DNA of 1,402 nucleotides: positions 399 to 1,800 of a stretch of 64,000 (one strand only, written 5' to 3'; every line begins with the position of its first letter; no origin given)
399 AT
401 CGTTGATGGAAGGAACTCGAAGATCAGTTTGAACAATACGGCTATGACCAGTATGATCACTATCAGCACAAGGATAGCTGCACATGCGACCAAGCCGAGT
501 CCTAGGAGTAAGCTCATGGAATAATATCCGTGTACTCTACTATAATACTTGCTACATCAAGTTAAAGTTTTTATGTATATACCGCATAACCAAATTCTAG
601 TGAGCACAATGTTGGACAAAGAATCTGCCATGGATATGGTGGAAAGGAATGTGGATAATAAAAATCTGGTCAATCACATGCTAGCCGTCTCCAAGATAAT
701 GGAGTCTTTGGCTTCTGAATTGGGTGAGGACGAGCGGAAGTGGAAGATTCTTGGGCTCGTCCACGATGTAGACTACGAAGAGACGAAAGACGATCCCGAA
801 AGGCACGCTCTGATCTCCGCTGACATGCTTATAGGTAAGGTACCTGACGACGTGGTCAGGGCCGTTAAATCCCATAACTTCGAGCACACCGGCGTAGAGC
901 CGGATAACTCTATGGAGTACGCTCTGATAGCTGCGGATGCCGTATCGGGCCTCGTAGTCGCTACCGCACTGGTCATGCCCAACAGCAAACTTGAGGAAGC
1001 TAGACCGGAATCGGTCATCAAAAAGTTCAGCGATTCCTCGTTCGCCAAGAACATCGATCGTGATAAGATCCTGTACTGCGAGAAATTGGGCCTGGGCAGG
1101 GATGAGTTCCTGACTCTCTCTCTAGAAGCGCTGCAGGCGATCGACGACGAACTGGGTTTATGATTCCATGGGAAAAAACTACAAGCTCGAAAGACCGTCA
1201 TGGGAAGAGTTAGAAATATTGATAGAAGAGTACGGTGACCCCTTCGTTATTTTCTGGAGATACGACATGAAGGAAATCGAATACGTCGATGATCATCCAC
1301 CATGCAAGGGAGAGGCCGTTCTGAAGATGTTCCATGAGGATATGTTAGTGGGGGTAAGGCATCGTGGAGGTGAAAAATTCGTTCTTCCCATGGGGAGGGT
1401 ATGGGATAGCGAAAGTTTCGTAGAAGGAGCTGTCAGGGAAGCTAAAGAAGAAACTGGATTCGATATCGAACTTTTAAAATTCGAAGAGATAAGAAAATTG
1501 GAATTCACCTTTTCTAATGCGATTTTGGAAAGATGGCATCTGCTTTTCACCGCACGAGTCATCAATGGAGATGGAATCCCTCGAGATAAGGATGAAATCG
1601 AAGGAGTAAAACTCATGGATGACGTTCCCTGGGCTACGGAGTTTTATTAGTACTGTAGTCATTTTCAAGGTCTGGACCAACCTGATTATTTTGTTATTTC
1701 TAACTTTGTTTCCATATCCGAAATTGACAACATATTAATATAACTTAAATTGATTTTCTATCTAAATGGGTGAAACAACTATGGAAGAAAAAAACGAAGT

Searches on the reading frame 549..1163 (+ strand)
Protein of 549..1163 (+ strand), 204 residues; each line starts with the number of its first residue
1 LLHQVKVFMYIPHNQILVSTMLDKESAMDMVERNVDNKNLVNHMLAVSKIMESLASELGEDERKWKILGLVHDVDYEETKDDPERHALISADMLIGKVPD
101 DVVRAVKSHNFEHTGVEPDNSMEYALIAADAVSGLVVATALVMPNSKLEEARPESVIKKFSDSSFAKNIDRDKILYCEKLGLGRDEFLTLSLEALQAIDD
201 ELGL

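Call 3: search_protein_families(library=pfam, proteins=[window:549-1163:+], max_evalue=1)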
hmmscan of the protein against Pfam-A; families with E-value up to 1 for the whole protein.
window:549-1163:+ (204 aa): 3 families
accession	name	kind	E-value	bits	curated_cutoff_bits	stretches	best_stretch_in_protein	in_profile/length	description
PF01966.28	HD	-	1.3e-09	38.8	22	1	41-121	2-102/116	HD domain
PF09572.16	RE_XamI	-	0.032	14.1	25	1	74-107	88-121/256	XamI restriction endonuclease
PF08668.18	HDOD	-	0.052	13.5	22.9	1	18-74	74-130/196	HDOD domain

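Call 86: search_protein_families(library=ncbifam, proteins=[window:549-1163:+], max_evalue=0.001)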
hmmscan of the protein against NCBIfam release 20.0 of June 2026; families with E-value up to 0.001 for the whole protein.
window:549-1163:+ (204 aa): 6 families
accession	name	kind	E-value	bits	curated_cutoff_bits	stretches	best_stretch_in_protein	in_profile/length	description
TIGR00277.1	HDIG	domain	1.5e-10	40.8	27.6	1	38-110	3-82/84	HDIG domain-containing metalloprotein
TIGR03319.1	RNase_Y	equivalog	4.9e-10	38.5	454.35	1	38-134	328-422/514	ribonuclease Y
NF009343.0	PRK12703.1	equivalog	3.8e-06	26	434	1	16-132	164-277/339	tRNA (cytidine(56)-2'-O)-methyltransferase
NF009345.0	PRK12705.1-2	equivalog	4.5e-05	22.2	904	1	37-134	322-417/509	hypothetical protein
NF000997.0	PRK00106.1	equivalog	5.4e-05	21.9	937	1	37-134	348-443/535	ribonuclease Y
TIGR00295.1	TIGR00295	hypoth_equivalog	0.00064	19.5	172.35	1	37-168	11-147/164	TIGR00295 family protein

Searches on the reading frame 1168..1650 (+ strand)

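Call 3: search_protein_families(library=pfam, proteins=[window:1168-1650:+], max_evalue=1)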
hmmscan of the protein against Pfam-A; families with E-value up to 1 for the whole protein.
window:1168-1650:+ (160 aa): 1 family
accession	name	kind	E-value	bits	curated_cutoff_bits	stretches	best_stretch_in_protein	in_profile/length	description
PF00293.34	NUDIX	-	2.2e-11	44.4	21.1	1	59-150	17-113/134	NUDIX domain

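Call 86: search_protein_families(library=ncbifam, proteins=[window:1168-1650:+], max_evalue=0.001)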
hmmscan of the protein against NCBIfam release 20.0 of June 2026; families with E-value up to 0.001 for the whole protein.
window:1168-1650:+ (160 aa): 1 family
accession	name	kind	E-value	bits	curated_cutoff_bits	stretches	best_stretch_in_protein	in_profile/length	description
NF041652.1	Nud_hyd_Dein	equivalog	2e-05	24.8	200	1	70-121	44-95/152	Nudix hydrolase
